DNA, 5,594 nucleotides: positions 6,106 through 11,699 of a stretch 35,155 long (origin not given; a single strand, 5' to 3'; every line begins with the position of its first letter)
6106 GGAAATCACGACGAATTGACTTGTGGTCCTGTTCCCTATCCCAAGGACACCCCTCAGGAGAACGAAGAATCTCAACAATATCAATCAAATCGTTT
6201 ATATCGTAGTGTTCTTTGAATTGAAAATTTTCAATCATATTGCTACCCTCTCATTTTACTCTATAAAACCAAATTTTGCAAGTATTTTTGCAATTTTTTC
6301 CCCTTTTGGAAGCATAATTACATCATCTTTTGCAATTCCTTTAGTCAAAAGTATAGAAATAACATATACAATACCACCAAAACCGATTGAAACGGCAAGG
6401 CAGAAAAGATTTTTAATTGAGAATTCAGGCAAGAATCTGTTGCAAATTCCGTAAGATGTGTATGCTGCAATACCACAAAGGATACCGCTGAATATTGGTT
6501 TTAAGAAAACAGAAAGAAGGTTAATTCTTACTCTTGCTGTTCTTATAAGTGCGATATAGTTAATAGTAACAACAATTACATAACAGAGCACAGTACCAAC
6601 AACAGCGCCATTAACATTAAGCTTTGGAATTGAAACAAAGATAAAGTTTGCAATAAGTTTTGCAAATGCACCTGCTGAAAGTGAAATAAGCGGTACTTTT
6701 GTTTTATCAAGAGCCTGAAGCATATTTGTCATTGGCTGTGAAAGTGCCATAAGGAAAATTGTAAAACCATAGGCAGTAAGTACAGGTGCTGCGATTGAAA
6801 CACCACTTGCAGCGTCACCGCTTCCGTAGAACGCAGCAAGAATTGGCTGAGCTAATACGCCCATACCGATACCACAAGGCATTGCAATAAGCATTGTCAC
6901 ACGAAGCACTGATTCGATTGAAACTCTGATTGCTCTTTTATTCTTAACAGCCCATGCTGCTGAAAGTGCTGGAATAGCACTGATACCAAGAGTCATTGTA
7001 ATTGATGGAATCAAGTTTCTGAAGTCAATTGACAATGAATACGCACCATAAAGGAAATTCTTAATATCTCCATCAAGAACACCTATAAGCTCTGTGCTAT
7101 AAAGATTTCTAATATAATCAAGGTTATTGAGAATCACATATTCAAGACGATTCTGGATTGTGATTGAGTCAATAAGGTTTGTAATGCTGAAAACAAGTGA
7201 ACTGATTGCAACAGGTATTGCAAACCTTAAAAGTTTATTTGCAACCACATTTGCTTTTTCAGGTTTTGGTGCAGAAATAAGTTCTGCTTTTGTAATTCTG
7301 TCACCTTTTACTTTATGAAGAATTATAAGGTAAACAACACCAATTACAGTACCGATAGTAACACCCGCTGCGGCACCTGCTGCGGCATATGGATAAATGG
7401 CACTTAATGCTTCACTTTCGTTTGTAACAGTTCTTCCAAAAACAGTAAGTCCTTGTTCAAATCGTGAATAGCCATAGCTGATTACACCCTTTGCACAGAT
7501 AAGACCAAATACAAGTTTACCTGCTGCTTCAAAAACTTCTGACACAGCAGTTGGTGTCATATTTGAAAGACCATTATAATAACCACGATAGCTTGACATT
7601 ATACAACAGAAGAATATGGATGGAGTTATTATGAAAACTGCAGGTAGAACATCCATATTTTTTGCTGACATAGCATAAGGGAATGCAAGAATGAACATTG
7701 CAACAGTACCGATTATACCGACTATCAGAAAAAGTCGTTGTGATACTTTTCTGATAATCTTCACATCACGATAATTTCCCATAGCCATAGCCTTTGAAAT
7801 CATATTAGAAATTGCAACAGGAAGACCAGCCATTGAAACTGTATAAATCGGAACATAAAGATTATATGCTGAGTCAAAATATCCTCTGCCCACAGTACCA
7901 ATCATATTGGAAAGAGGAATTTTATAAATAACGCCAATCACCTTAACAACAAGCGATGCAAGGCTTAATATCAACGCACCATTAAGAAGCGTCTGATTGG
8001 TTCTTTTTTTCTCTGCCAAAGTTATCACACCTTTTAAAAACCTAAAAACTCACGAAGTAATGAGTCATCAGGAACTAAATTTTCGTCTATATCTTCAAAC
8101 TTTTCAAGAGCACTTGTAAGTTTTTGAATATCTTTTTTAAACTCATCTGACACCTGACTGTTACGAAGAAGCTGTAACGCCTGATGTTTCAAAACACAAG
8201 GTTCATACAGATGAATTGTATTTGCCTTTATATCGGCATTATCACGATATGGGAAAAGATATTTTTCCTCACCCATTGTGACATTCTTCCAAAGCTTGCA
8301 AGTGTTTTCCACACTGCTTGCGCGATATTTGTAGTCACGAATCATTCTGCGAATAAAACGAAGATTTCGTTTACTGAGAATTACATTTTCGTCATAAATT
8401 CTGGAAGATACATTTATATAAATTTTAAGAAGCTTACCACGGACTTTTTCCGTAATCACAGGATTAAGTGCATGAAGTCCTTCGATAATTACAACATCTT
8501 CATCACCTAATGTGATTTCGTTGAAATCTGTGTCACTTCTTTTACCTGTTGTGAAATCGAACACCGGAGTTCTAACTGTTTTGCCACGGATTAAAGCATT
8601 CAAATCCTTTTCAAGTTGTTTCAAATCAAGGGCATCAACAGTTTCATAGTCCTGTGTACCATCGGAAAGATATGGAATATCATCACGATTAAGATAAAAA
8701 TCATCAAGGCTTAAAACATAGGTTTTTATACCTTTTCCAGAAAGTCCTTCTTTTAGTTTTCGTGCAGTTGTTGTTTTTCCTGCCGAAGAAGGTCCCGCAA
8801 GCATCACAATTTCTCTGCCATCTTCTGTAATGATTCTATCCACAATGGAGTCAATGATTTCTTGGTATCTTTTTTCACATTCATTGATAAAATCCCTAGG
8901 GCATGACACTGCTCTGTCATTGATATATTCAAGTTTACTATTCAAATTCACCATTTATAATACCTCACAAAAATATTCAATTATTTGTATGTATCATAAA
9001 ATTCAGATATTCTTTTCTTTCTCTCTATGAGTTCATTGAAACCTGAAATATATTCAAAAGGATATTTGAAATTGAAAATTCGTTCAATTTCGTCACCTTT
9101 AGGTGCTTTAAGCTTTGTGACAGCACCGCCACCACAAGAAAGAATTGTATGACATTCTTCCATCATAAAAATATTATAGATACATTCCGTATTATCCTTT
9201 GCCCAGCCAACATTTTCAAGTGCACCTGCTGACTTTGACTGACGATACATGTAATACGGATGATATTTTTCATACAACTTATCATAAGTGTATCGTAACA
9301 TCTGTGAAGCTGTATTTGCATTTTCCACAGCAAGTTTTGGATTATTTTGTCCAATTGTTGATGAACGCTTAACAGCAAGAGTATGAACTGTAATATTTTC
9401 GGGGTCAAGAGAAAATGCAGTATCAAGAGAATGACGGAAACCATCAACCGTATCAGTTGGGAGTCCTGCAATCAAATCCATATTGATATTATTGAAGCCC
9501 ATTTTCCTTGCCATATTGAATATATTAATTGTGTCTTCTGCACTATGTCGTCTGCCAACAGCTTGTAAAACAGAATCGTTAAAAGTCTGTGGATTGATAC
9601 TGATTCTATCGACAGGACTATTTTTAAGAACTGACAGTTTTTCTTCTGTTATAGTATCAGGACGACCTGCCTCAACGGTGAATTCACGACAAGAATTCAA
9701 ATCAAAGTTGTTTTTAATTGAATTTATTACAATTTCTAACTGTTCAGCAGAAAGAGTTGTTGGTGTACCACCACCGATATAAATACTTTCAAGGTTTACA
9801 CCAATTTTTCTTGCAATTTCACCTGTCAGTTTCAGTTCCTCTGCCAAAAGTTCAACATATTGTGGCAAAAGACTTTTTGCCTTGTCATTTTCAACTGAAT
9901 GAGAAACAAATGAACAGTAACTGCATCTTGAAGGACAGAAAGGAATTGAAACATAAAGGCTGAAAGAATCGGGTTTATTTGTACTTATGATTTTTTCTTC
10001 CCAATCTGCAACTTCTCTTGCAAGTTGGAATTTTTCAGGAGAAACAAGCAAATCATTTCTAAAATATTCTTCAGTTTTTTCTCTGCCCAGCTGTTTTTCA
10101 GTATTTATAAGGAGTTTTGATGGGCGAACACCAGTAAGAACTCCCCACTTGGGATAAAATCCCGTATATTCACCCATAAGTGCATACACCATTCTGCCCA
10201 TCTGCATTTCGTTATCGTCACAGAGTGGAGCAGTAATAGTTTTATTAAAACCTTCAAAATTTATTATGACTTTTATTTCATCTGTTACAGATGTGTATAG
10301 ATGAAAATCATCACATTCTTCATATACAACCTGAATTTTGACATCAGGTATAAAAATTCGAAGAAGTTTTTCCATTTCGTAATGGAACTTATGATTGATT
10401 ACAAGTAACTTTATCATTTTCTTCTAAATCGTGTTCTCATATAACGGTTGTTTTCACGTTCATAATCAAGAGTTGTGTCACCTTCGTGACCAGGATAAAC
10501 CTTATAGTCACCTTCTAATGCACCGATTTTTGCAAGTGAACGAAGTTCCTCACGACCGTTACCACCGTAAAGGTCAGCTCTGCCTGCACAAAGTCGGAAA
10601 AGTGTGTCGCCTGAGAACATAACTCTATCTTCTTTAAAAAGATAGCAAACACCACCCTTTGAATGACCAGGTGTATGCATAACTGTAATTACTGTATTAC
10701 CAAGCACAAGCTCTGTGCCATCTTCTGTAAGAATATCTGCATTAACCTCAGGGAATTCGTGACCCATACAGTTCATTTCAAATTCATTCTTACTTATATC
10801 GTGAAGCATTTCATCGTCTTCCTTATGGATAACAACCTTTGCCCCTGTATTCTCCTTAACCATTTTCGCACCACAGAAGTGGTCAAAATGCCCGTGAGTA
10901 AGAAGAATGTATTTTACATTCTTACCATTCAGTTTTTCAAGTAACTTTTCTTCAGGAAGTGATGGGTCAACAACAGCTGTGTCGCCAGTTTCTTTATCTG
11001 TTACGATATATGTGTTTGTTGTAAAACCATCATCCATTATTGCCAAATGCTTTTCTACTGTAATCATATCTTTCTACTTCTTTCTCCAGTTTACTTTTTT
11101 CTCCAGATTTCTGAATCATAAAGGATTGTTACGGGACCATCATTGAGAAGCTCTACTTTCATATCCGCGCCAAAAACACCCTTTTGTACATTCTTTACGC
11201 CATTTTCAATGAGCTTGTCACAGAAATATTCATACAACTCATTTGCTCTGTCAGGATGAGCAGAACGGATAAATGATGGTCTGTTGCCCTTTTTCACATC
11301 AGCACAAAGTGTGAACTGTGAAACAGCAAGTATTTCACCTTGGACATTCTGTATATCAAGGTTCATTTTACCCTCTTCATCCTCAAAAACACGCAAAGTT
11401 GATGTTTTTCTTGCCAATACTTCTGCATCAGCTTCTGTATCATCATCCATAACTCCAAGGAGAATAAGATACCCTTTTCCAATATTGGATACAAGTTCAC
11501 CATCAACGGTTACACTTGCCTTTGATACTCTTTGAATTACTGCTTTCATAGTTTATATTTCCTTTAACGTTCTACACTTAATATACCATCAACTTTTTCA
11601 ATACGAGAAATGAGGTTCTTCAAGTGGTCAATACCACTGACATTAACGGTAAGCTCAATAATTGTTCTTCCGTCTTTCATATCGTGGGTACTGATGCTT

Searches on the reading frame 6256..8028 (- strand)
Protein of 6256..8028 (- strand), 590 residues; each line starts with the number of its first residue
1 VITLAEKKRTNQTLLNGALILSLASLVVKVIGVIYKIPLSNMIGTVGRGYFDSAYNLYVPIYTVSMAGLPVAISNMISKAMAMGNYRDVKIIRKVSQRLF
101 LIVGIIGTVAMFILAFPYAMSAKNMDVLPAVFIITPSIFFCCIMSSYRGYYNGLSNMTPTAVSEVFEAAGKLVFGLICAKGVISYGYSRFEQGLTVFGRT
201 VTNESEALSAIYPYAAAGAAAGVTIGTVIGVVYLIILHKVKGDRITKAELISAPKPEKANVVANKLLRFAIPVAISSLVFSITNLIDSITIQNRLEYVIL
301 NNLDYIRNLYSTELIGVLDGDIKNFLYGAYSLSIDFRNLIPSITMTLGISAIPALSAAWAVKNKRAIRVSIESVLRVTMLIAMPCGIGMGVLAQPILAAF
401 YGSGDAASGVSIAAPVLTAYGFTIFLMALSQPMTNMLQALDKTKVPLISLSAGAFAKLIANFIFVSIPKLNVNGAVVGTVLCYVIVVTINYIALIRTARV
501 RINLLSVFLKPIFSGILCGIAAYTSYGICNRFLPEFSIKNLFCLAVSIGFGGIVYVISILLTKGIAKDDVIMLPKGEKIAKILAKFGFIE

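Call 74: search_protein_families(library=pfam, proteins=[window:6256-8028:-], max_evalue=0.01)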
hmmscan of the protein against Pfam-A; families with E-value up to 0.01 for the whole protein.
window:6256-8028:- (590 aa): 3 families
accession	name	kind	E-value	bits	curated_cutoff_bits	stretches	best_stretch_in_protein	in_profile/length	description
PF01943.22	Polysacc_synt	-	1.9e-16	60.8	28.2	2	14-185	1-166/274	Polysaccharide biosynthesis protein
PF03023.19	MurJ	-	1.5e-13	50.6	27.4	1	345-542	251-446/451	Lipid II flippase MurJ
PF01554.23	MatE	-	8.7e-09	35.7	24.9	1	328-463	29-161/161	MatE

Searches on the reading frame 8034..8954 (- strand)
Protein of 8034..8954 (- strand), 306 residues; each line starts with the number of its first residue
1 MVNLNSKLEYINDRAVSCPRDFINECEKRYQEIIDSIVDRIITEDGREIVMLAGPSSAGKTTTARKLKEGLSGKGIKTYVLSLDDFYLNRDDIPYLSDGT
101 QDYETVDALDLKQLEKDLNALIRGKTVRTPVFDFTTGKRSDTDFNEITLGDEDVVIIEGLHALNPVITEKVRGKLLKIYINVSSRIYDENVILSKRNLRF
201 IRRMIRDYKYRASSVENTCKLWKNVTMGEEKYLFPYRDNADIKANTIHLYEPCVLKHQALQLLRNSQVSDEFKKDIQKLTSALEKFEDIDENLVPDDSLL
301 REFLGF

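Call 74: search_protein_families(library=pfam, proteins=[window:8034-8954:-], max_evalue=0.01)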
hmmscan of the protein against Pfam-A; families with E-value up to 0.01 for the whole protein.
window:8034-8954:- (306 aa): 8 families
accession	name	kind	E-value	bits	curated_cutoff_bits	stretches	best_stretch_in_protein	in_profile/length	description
PF00485.24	PRK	-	2.3e-20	73.7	22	1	49-243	1-186/196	Phosphoribulokinase / Uridine kinase family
PF13191.12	AAA_16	-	6.6e-05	23.9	32.6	1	34-115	12-88/167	AAA ATPase domain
PF13238.12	AAA_18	-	0.00086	20.2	29.4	1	50-160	1-80/128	AAA domain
PF01583.26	APS_kinase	-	0.001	19.6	21.1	1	49-84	4-39/152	Adenylylsulphate kinase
PF08433.16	KTI12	-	0.0011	19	22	1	50-92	4-46/271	Chromatin associated protein KTI12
PF00448.28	SRP54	-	0.0023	18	22.7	1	49-86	3-40/196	SRP54-type protein, GTPase domain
PF13671.12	AAA_33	-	0.0029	18.3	27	1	50-97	2-40/143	AAA domain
PF13401.12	AAA_22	-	0.0072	17.1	27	0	46-82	4-33/130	AAA domain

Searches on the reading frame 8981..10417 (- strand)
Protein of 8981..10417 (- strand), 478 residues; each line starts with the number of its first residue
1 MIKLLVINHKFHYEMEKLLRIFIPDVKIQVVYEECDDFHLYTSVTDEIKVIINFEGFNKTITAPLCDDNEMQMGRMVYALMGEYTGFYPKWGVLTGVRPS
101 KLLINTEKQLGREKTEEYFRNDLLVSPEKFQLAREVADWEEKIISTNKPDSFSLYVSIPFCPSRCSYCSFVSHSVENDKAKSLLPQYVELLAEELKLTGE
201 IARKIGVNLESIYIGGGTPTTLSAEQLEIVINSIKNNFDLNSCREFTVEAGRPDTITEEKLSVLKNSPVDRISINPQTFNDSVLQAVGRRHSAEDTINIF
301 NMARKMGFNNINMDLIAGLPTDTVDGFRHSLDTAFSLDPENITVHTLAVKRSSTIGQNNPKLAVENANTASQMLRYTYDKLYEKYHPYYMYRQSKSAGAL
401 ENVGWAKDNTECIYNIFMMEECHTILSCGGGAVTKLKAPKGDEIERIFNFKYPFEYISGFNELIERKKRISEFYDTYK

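Call 11: search_protein_families(library=pfam, proteins=[window:8981-10417:-], max_evalue=0.001)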
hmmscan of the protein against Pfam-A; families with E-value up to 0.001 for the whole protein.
window:8981-10417:- (478 aa): 1 family
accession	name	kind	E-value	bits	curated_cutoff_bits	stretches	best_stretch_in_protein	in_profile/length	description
PF04055.27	Radical_SAM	-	1.6e-25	90.6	29.5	1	156-332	2-164/166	Radical SAM superfamily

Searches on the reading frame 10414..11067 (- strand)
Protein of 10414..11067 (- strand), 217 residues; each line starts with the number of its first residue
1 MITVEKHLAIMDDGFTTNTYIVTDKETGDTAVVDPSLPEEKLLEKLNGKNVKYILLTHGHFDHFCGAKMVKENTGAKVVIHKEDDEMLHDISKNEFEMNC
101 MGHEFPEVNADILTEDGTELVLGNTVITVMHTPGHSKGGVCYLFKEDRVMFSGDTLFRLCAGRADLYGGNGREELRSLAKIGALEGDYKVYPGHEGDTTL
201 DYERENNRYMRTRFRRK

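Call 74: search_protein_families(library=pfam, proteins=[window:10414-11067:-], max_evalue=0.01)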
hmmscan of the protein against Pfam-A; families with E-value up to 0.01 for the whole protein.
window:10414-11067:- (217 aa): 4 families
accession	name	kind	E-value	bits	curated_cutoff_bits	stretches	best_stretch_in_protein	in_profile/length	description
PF00753.33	Lactamase_B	-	7.8e-34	117.8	22.7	1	14-194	3-196/196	Metallo-beta-lactamase superfamily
PF12706.13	Lactamase_B_2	-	2.7e-08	34.1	27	1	48-155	28-143/200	Beta-lactamase superfamily domain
PF19583.5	ODP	-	2.1e-05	24.9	27.2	1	16-159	2-140/194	ODP family beta lactamase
PF13483.12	Lactamase_B_3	-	0.0016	18.9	24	1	17-92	7-74/160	Beta-lactamase superfamily domain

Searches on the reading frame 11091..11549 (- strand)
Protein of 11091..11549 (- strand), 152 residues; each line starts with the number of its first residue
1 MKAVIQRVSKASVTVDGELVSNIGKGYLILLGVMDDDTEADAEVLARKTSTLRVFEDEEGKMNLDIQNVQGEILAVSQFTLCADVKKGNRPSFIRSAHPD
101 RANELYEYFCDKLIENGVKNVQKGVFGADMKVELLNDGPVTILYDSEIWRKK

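Call 74: search_protein_families(library=pfam, proteins=[window:11091-11549:-], max_evalue=0.01)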
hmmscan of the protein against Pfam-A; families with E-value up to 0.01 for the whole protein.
window:11091-11549:- (152 aa): 1 family
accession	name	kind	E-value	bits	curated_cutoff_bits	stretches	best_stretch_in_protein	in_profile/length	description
PF02580.21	Tyr_Deacylase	-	1.1e-60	204.5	25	1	2-145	1-144/144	D-Tyr-tRNA(Tyr) deacylase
